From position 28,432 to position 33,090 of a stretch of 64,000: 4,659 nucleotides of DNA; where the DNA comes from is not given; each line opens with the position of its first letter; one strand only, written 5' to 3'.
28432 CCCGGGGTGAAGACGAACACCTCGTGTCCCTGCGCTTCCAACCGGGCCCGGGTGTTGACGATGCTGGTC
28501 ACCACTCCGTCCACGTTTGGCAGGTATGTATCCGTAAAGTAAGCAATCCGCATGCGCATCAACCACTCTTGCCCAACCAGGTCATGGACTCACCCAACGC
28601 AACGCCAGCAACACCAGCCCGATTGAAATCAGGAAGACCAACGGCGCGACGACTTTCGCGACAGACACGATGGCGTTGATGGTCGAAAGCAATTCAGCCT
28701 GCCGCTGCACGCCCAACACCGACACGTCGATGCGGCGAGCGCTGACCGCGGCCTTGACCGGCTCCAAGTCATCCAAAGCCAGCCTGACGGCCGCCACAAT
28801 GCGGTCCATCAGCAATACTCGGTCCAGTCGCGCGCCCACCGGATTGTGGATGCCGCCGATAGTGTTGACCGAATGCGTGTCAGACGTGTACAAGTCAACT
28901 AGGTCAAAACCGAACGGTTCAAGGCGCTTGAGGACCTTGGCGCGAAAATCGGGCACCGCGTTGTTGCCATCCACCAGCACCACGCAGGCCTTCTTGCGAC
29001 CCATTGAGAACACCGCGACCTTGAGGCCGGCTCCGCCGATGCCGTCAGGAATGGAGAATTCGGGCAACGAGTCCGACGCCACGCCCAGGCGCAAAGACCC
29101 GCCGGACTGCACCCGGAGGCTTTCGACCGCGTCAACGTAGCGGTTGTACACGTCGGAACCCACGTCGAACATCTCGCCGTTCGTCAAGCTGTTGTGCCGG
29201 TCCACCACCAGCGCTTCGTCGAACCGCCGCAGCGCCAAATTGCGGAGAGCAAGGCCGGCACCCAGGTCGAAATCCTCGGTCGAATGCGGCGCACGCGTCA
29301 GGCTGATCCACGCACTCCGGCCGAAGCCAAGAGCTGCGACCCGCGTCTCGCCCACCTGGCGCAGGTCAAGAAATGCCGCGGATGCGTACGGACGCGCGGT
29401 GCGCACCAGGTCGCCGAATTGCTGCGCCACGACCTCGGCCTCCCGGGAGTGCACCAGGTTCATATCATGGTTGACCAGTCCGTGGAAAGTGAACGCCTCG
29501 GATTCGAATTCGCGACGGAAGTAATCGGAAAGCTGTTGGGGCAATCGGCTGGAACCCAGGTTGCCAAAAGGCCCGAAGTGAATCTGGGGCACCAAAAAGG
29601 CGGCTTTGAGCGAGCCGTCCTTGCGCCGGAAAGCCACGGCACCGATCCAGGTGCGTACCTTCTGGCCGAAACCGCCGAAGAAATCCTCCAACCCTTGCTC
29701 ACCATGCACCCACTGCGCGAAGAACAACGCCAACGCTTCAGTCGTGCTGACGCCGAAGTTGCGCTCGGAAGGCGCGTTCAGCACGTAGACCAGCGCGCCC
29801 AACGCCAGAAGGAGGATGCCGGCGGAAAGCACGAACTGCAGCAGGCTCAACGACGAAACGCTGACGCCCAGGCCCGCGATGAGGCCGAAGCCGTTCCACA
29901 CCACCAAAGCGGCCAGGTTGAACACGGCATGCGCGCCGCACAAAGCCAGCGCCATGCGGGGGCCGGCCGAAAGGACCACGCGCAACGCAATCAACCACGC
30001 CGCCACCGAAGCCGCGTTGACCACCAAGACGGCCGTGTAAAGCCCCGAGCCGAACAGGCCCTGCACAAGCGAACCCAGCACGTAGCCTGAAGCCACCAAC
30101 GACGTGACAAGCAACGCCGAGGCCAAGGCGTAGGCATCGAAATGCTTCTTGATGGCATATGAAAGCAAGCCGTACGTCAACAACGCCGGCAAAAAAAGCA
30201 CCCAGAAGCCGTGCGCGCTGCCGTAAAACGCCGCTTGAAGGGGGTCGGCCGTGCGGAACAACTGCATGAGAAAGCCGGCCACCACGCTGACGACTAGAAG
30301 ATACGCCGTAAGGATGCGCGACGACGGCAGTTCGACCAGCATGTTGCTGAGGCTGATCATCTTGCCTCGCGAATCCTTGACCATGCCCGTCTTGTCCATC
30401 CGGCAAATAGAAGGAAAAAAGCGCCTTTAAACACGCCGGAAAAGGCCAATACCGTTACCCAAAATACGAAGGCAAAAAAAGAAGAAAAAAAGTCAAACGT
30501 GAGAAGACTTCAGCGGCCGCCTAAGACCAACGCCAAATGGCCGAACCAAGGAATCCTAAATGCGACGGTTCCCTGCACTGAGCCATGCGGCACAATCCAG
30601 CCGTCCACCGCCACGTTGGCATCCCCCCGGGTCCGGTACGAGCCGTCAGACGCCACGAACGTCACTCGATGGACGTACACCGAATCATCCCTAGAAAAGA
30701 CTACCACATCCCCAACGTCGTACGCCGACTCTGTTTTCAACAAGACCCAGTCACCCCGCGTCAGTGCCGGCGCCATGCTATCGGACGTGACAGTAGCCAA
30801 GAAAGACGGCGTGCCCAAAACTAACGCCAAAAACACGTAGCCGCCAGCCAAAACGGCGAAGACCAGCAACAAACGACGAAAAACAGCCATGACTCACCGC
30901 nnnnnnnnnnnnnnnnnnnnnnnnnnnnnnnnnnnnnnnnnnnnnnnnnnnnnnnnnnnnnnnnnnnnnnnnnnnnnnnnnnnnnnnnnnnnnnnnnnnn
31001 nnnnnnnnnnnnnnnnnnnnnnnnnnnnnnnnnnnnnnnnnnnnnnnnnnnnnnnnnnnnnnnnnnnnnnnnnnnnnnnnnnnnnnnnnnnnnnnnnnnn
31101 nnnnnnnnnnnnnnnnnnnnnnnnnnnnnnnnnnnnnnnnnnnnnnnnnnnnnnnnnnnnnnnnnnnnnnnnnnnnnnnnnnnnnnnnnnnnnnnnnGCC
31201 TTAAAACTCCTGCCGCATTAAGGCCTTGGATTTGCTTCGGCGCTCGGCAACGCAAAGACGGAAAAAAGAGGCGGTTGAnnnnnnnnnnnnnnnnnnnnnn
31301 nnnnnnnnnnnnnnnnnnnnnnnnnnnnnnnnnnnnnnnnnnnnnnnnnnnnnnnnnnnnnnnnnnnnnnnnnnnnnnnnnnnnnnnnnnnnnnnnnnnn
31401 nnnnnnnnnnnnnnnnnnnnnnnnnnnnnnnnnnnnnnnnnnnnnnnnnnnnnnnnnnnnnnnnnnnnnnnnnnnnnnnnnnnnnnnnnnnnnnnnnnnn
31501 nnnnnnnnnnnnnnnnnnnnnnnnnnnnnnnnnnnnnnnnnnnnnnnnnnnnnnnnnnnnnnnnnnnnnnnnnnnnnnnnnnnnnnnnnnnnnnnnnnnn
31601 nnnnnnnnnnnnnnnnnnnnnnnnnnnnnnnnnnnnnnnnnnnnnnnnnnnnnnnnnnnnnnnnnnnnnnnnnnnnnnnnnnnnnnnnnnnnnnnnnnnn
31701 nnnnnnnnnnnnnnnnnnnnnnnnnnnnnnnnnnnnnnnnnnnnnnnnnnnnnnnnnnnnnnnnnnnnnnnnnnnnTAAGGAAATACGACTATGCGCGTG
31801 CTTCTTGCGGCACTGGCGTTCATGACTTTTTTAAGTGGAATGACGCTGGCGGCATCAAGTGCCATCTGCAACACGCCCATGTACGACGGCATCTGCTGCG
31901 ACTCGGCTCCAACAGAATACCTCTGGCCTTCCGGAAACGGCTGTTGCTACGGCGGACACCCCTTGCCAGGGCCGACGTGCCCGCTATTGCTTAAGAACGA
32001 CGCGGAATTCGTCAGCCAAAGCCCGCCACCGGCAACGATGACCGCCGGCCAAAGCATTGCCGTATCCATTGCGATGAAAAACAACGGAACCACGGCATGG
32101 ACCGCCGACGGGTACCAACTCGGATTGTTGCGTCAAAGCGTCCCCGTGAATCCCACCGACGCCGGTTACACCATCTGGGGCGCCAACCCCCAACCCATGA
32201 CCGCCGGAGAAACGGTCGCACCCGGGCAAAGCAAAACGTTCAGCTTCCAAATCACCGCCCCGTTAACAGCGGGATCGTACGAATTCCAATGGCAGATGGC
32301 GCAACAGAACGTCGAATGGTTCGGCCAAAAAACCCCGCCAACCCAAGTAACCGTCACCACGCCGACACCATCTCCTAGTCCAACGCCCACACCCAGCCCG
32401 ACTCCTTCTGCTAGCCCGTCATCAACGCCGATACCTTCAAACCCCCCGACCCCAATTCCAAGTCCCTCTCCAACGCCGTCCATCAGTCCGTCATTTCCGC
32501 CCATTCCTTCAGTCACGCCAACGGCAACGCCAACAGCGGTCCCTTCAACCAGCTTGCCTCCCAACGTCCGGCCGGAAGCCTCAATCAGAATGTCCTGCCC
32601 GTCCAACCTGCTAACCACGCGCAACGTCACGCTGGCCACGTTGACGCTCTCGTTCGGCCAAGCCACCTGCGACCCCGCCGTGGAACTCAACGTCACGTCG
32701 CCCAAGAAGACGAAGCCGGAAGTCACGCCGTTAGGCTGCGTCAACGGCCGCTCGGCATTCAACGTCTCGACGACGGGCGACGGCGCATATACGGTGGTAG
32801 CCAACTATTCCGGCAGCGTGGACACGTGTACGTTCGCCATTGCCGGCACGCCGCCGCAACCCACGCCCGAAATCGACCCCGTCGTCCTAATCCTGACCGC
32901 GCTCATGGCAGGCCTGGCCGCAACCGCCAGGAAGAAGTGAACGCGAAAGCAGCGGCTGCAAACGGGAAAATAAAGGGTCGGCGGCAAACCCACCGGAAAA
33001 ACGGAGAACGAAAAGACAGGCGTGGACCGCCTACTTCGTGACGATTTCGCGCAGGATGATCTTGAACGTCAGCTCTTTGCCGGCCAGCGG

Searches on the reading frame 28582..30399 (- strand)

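Call 82: search_protein_families(library=pfam, proteins=[window:28582-30399:-], max_evalue=0.00001)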
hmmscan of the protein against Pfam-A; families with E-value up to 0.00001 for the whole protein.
window:28582-30399:- (605 aa): 1 family
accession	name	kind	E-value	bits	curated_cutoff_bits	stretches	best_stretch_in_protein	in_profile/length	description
PF09843.14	DUF2070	-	4.6e-102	342.6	30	1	16-593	3-558/561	Predicted membrane protein (DUF2070)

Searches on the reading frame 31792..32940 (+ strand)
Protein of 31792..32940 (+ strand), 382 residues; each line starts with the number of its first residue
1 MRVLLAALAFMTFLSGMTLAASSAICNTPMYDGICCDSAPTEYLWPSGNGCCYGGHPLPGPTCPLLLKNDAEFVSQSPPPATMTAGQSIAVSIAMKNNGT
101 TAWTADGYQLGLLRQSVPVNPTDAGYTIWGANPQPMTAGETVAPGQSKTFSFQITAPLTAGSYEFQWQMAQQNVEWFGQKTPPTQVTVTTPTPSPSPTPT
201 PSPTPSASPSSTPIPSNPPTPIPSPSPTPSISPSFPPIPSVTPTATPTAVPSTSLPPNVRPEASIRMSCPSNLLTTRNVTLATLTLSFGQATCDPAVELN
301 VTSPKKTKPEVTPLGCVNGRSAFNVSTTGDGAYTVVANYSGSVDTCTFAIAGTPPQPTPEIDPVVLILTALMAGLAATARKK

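Call 82: search_protein_families(library=pfam, proteins=[window:31792-32940:+], max_evalue=0.00001)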
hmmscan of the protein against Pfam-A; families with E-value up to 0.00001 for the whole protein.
window:31792-32940:+ (382 aa): 1 family
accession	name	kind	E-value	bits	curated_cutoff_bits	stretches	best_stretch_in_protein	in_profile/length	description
PF16158.11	N_BRCA1_IG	-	4.4e-09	37.3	28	1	82-180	7-101/108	Ig-like domain from next to BRCA1 gene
